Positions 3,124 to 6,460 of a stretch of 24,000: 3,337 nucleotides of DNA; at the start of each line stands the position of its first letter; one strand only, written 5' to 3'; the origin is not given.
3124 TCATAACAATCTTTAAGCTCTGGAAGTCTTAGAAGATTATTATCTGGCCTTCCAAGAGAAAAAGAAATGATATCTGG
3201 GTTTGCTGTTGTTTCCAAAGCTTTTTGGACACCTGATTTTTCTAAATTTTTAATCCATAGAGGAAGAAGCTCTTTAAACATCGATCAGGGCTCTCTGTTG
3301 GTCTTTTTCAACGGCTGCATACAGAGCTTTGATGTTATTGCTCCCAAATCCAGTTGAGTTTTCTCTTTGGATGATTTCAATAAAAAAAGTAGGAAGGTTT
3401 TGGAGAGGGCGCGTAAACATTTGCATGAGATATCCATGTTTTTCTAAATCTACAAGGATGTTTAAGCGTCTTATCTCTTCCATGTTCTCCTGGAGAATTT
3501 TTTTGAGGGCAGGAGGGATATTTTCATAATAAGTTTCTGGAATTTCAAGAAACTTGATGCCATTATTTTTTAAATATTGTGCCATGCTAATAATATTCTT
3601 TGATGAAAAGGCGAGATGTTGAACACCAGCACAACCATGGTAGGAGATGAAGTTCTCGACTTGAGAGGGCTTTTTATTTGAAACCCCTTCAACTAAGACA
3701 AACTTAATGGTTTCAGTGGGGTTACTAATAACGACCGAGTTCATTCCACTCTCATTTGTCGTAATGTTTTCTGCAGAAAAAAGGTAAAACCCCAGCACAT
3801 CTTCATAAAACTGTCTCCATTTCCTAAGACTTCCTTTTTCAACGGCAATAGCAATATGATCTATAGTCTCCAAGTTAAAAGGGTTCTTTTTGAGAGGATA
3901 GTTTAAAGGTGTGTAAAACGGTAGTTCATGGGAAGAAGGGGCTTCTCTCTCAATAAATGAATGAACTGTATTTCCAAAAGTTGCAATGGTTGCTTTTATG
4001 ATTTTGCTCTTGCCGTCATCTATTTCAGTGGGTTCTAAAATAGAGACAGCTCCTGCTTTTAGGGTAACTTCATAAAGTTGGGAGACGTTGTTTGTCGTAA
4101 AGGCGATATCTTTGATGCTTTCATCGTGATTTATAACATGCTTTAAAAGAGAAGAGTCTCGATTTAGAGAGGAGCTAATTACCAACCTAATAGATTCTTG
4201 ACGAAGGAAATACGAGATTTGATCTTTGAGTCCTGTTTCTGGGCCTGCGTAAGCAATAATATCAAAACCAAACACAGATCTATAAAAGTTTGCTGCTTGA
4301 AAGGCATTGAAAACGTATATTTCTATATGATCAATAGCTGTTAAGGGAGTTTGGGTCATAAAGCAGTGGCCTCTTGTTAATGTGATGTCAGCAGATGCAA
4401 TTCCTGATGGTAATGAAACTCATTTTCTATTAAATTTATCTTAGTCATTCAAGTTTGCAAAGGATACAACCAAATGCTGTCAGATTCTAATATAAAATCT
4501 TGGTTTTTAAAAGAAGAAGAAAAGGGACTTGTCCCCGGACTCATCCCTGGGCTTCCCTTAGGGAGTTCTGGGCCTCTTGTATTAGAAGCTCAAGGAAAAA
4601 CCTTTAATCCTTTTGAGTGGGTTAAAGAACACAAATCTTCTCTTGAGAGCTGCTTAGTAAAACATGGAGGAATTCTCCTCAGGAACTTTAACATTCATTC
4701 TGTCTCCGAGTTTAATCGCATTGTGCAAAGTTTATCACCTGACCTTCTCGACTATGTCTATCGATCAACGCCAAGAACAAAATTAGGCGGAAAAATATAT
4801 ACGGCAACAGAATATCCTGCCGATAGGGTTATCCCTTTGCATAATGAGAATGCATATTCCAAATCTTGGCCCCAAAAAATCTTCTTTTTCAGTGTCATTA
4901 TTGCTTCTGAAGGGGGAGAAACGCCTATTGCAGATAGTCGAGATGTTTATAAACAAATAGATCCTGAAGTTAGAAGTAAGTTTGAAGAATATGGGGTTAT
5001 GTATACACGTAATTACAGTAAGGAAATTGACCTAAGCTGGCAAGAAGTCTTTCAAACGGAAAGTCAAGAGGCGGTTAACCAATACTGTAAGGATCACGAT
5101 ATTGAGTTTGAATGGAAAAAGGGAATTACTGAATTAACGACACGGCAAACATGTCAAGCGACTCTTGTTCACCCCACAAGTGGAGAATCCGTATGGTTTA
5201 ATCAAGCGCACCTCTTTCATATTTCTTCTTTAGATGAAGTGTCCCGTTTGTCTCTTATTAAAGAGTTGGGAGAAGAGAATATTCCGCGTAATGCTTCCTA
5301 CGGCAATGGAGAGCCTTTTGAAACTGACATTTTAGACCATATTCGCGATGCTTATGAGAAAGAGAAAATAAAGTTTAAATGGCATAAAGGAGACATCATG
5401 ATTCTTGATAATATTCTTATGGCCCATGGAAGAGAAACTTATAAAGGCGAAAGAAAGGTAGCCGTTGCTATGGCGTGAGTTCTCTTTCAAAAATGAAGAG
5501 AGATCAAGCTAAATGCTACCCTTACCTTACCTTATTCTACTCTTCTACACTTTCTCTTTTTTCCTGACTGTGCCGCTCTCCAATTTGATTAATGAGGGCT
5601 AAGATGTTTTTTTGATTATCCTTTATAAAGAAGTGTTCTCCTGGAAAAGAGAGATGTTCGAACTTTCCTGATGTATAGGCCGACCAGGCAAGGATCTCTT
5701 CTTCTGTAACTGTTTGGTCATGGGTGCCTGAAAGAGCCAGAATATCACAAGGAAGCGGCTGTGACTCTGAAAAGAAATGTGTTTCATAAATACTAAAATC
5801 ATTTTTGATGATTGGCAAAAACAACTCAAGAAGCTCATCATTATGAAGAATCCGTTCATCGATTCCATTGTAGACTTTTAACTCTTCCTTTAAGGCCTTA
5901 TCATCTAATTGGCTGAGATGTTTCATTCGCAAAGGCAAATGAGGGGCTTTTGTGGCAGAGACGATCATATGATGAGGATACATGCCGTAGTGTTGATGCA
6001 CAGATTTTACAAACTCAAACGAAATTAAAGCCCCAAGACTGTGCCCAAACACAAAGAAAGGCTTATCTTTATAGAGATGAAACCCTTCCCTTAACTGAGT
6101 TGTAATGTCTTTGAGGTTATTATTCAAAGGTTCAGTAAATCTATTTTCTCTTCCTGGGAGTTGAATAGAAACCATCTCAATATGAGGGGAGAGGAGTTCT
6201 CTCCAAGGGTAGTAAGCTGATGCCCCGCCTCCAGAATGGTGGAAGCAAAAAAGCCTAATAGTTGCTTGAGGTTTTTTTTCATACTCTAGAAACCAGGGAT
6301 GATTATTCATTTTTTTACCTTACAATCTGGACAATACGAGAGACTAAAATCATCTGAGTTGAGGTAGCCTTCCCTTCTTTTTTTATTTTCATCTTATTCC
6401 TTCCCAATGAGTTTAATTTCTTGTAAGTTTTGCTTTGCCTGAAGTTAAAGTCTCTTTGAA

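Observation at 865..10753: NRPS support-gene island with a complete 4-hydroxyphenylglycine branch but no synthetase in view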

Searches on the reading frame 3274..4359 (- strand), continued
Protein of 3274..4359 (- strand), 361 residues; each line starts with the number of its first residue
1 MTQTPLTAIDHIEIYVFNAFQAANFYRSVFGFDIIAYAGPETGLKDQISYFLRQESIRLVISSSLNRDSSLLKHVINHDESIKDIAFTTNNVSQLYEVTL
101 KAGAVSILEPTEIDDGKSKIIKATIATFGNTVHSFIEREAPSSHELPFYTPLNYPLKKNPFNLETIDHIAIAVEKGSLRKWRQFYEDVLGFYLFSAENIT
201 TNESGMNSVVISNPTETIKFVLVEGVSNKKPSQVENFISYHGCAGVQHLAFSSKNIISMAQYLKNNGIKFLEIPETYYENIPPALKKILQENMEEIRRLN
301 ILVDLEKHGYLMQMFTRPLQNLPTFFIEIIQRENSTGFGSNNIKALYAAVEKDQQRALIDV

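Call 48: find_homologous_proteins(query=L022:15301-18225:+, max_evalue=1e-50)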
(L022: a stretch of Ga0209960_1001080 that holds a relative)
Query L022:15301-18225:+ (975 aa): 69 proteins with E <= 1e-50 among 8000 candidates.
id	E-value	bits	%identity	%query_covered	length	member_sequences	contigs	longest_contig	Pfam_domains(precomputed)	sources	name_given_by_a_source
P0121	1.1e-297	1008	50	100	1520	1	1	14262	PF13847.13,PF13489.13,PF13649.13,PF00551.25,PF02911.24,PF00501.35,PF13193.13,PF08241.19,PF08242.19,PF05401.17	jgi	jgi:amino acid adenylation domain-containing protein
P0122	1.8e-281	954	78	57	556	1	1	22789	PF00551.25,PF02911.24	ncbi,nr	ncbi:MAG: hypothetical protein K2X02_08160, partial [Alphaproteobacteria bacterium]|nr:hypothetical 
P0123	7.7e-268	909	46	100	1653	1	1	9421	PF13847.13,PF00550.32,PF00551.25,PF02911.24,PF00501.35,PF08242.19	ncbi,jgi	jgi:amino acid adenylation domain-containing protein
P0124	7.0e-253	860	45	100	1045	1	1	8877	PF00551.25,PF00501.35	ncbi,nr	ncbi:MAG: amino acid adenylation domain-containing protein, partial [Rickettsiaceae bacterium]|nr:am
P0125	9.7e-248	843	45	94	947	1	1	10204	PF00668.26,PF00551.25,PF02911.24,PF00501.35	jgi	jgi:amino acid adenylation domain-containing protein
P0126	3.8e-225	768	41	100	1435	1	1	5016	PF00668.26,PF00550.32,PF00551.25,PF00501.35,PF13193.13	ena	-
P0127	1.9e-216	739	40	100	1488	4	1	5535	PF00668.26,PF00550.32,PF00551.25,PF00501.35,PF13193.13,PF00975.27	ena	-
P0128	8.0e-212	724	45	83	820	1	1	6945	PF00668.26,PF00551.25,PF02911.24,PF00501.35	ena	-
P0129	3.4e-206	705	39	100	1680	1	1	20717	PF00668.26,PF00550.32,PF00551.25,PF00501.35,PF13193.13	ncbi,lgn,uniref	ncbi:amino acid adenylation domain-containing protein [Aerosakkonemataceae cyanobacterium BLCC-F154]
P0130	1.1e-202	694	38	100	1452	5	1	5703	PF00550.32,PF00551.25,PF02911.24,PF00501.35,PF13193.13,PF00975.27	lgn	-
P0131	7.0e-202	691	49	69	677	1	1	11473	PF00668.26,PF00551.25,PF02911.24,PF00501.35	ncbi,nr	ncbi:MAG: AMP-binding protein, partial [Proteobacteria bacterium]|nr:AMP-binding protein [Pseudomona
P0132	5.1e-200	685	38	100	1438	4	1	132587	PF00550.32,PF00551.25,PF02911.24,PF00501.35,PF13193.13,PF00975.27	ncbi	ncbi:TPA: amino acid adenylation domain-containing protein [Legionella pneumophila]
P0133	4.3e-199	682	51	65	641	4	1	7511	PF00551.25,PF00501.35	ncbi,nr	ncbi:MAG: AMP-binding protein, partial [Candidatus Paracaedibacteraceae bacterium]|nr:AMP-binding pr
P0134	3.0e-195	669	37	100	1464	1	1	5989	PF00550.32,PF00551.25,PF02911.24,PF00501.35,PF13193.13,PF00975.27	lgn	-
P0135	2.0e-194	666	37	100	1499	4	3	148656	PF00668.26,PF00550.32,PF12697.14,PF00551.25,PF00501.35,PF13193.13,PF00975.27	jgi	jgi:amino acid adenylation domain-containing protein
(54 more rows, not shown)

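Call 58: list_cluster_members(proteins=[P0001, L007:11788-12873:-])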
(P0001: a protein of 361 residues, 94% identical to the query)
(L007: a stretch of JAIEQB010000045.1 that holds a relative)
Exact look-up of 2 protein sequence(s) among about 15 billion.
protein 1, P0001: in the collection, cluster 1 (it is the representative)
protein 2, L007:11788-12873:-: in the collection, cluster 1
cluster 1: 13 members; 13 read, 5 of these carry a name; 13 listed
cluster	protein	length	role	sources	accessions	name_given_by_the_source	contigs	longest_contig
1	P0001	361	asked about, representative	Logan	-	-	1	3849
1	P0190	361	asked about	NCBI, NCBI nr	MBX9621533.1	MAG: 4-hydroxyphenylpyruvate dioxygenase [Alphaproteobacteria bacterium] | 4-hydroxyphenylpyruvate dioxygenase [Alphaproteobacteria bacterium]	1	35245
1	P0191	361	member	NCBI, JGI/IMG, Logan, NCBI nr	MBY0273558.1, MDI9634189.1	MAG: 4-hydroxyphenylpyruvate dioxygenase [Alphaproteobacteria bacterium] | 4-hydroxyphenylpyruvate dioxygenase | 4-hydroxyphenylpyruvate dioxygenase [Alphaproteobacteria bacterium]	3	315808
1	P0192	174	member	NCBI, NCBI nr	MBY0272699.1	MAG: VOC family protein [Alphaproteobacteria bacterium] | VOC family protein [Alphaproteobacteria bacterium]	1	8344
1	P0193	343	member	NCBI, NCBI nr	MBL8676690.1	MAG: VOC family protein, partial [Alphaproteobacteria bacterium] | VOC family protein [Alphaproteobacteria bacterium]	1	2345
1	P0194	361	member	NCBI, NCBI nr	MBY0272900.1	MAG: 4-hydroxyphenylpyruvate dioxygenase [Alphaproteobacteria bacterium] | 4-hydroxyphenylpyruvate dioxygenase [Alphaproteobacteria bacterium]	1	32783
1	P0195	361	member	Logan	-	-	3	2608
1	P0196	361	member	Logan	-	-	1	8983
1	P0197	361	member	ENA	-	-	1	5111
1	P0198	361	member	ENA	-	-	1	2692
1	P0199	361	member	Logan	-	-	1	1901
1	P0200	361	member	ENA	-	-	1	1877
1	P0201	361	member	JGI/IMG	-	-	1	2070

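Call 59: find_encoding_contigs(protein=P0191, flank=10000, max_places=3)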
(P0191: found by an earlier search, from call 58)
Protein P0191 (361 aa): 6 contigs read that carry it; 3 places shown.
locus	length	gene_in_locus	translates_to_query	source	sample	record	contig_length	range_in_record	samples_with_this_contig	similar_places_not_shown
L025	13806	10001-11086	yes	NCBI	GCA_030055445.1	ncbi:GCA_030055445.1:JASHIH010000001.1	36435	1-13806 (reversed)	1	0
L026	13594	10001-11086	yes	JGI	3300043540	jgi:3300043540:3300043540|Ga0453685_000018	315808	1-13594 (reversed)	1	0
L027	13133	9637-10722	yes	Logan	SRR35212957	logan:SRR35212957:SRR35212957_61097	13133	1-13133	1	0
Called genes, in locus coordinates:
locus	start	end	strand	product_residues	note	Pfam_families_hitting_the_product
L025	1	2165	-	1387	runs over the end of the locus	PF03389:MobA_MobL, PF01443:Viral_helicase1 (faint), PF13245:AAA_19, PF13604:AAA_30, PF25199:nSTAND_NTPase5 (faint), PF18335:SH3_13 (weak)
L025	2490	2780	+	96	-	-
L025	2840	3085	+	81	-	PF06412:TraD (weak)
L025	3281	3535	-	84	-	-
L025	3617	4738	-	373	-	PF00083:Sugar_tr, PF07690:MFS_1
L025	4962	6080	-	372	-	PF01070:FMN_dh, PF00478:IMPDH (weak)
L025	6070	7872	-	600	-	PF00664:ABC_membrane, PF00005:ABC_tran, PF02463:SMC_N (weak)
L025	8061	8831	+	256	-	PF00975:Thioesterase, PF12697:Abhydrolase_6 (weak)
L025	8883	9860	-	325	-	PF02668:TauD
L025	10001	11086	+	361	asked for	PF00903:Glyoxalase, PF13669:Glyoxalase_4 (weak)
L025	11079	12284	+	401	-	PF00155:Aminotran_1_2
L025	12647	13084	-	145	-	PF00975:Thioesterase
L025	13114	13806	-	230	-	PF13193:AMP-binding_C (weak), PF00550:PP-binding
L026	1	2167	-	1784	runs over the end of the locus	PF03389:MobA_MobL, PF01443:Viral_helicase1 (faint), PF13245:AAA_19, PF13604:AAA_30, PF25199:nSTAND_NTPase5 (faint), PF18335:SH3_13 (weak), PF23639:DUF7146, PF13362:Toprim_3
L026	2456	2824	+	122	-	-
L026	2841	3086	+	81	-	PF06412:TraD (weak)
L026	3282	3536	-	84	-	-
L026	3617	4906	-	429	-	PF00083:Sugar_tr, PF07690:MFS_1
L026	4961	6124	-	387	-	PF01070:FMN_dh, PF00478:IMPDH (weak)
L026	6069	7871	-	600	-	PF00664:ABC_membrane, PF00005:ABC_tran, PF02463:SMC_N (weak)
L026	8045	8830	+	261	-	PF00975:Thioesterase, PF12697:Abhydrolase_6 (weak)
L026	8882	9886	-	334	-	PF02668:TauD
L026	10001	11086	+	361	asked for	PF00903:Glyoxalase, PF13669:Glyoxalase_4 (weak)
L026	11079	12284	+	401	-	PF00155:Aminotran_1_2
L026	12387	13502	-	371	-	PF00550:PP-binding, PF00975:Thioesterase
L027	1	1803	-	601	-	?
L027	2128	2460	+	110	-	-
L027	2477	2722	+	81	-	PF06412:TraD (weak)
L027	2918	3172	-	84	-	-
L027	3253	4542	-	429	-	PF00083:Sugar_tr, PF07690:MFS_1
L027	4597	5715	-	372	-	PF01070:FMN_dh, PF00478:IMPDH (weak)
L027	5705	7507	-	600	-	PF00664:ABC_membrane, PF00005:ABC_tran, PF02463:SMC_N (weak)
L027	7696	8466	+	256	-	PF00975:Thioesterase, PF12697:Abhydrolase_6 (weak)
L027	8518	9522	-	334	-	PF02668:TauD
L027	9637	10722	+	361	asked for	PF00903:Glyoxalase, PF13669:Glyoxalase_4 (weak)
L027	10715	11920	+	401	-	PF00155:Aminotran_1_2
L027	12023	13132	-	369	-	?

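Call 61: find_encoding_contigs(protein=P0194, flank=10000, max_places=2)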
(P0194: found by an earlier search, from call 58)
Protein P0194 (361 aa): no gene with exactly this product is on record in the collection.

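Call 64: find_homologous_proteins(query=L026:12390-13592:-, max_evalue=1e-30)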
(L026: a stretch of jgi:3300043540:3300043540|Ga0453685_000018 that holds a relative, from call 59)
Query L026:12390-13592:- (401 aa): 28 proteins with E <= 1e-30 among 3941 candidates.
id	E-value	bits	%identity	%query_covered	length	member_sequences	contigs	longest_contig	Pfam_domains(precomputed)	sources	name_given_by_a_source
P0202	2.0e-248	842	100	93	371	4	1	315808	PF00550.32,PF00975.27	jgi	jgi:thioesterase domain-containing protein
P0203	3.8e-147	508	81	69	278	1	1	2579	PF00975.27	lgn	-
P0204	1.3e-125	437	87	54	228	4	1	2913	PF00975.27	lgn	-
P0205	9.5e-88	313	99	37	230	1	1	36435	PF00550.32,PF13193.13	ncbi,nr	ncbi:non-ribosomal peptide synthetase, partial [Geitlerinema splendidum]|nr:non-ribosomal peptide sy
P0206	6.1e-81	290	43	87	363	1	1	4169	PF00550.32,PF00975.27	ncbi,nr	ncbi:MAG: hypothetical protein K2Y08_03385, partial [Alphaproteobacteria bacterium]|nr:hypothetical 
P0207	1.8e-80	289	45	87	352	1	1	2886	PF00550.32,PF00975.27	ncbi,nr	ncbi:MAG: hypothetical protein K2X28_03475, partial [Alphaproteobacteria bacterium]|nr:hypothetical 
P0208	5.4e-72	261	40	93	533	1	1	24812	PF00550.32,PF13193.13,PF00975.27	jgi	-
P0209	1.3e-45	174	36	65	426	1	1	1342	PF00550.32,PF13193.13,PF00975.27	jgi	jgi:thioesterase domain-containing protein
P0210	1.2e-43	168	35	79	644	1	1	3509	PF00550.32,PF00501.35,PF13193.13,PF00975.27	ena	-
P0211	2.0e-41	160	40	61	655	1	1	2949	PF00550.32,PF12697.14,PF00501.35,PF13193.13,PF00975.27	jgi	jgi:thioesterase domain-containing protein/acyl carrier protein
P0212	5.2e-36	142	27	88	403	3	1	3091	PF00550.32,PF00975.27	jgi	-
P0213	8.6e-36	142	29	88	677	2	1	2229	PF00550.32,PF00501.35,PF13193.13,PF00975.27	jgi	-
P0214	1.1e-35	141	35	62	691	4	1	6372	PF00550.32,PF00501.35,PF13193.13,PF00975.27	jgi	jgi:thioesterase domain-containing protein/acyl carrier protein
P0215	2.0e-35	141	37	62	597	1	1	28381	PF00550.32,PF00501.35,PF00975.27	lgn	-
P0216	2.1e-35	140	34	63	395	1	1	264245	PF00550.32,PF13193.13,PF00975.27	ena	-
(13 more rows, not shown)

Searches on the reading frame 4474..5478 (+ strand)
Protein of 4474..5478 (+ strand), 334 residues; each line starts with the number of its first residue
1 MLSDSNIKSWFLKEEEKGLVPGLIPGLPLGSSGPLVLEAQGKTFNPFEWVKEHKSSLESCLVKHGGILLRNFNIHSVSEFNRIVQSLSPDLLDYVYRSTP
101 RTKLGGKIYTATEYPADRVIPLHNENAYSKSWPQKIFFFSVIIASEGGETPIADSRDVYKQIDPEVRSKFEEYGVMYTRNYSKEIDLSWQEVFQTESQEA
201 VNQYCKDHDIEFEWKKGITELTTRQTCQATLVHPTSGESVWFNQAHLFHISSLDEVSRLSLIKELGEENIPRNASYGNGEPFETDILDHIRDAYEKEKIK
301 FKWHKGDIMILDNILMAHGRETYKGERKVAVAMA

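Call 3: search_protein_families(library=pfam, proteins=[window:4474-5478:+])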
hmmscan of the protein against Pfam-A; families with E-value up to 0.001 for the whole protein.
window:4474-5478:+ (334 aa): 1 family
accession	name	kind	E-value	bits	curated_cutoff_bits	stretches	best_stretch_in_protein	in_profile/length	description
PF02668.22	TauD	-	4.5e-40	138.7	27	1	39-331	11-265/267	Taurine catabolism dioxygenase TauD, TfdA family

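Call 5: search_protein_families(library=ncbifam, proteins=[window:4474-5478:+])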
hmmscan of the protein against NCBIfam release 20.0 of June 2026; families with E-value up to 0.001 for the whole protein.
window:4474-5478:+ (334 aa): 2 families
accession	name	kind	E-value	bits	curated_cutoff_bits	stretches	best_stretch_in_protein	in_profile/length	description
TIGR02410.1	carnitine_TMLD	equivalog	2.1e-05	24.2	268.3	0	295-329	309-343/362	trimethyllysine dioxygenase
NF049936.1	TriMthamethphnDioxTmpA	equivalog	0.00016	20.6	400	0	296-326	309-339/366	2-trimethylaminoethylphosphonate dioxygenase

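Call 62: search_solved_structures(query=window:4474-5478:+, max_evalue=0.01)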
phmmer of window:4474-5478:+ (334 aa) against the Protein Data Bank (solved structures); distinct sequences matched with E-value up to 0.01: 3.
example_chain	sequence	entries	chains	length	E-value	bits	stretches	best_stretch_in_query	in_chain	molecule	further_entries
1y0z_A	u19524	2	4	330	1.5e-37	132.6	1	49-332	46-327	protein product of AT3G21360 | Clavaminate synthase-like protein At3g21360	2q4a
9yut_A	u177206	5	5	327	5.1e-29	104.6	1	50-332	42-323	TauD/TfdA-like domain-containing protein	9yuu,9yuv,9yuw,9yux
7tcl_X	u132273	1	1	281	0.0014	21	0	288-325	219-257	TauD/TfdA family dioxygenase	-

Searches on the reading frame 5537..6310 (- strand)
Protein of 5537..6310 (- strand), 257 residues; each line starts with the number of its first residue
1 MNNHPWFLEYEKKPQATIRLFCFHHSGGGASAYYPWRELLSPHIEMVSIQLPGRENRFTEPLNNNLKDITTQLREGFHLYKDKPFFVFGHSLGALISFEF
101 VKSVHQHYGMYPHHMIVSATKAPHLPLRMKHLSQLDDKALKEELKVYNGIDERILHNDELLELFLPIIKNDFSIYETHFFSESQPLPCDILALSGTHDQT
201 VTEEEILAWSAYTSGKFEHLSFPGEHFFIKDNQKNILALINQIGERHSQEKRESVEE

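Call 3: search_protein_families(library=pfam, proteins=[window:5537-6310:-])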
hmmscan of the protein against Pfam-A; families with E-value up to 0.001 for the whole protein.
window:5537-6310:- (257 aa): 4 families
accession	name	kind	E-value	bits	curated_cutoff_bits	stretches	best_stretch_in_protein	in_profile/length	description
PF00975.26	Thioesterase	-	2.4e-36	126.5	26.4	1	19-242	2-224/226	Thioesterase domain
PF12697.13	Abhydrolase_6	-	1.2e-05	26.5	26.3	1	23-119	3-93/217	Alpha/beta hydrolase family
PF12146.15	Hydrolase_4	-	4.4e-05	23.3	27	1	61-120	54-109/239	Serine aminopeptidase, S33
PF00561.26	Abhydrolase_1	-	4.8e-05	23.6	25.8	0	166-232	184-244/245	alpha/beta hydrolase fold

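Call 5: search_protein_families(library=ncbifam, proteins=[window:5537-6310:-])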
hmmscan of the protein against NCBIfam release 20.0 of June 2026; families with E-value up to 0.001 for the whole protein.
window:5537-6310:- (257 aa): 1 family
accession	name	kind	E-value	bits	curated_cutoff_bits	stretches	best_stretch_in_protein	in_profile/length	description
TIGR03695.1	menH_SHCHC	equivalog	8.9e-05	22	208.55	1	20-106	5-94/252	2-succinyl-6-hydroxy-2,4-cyclohexadiene-1-carboxylate synthase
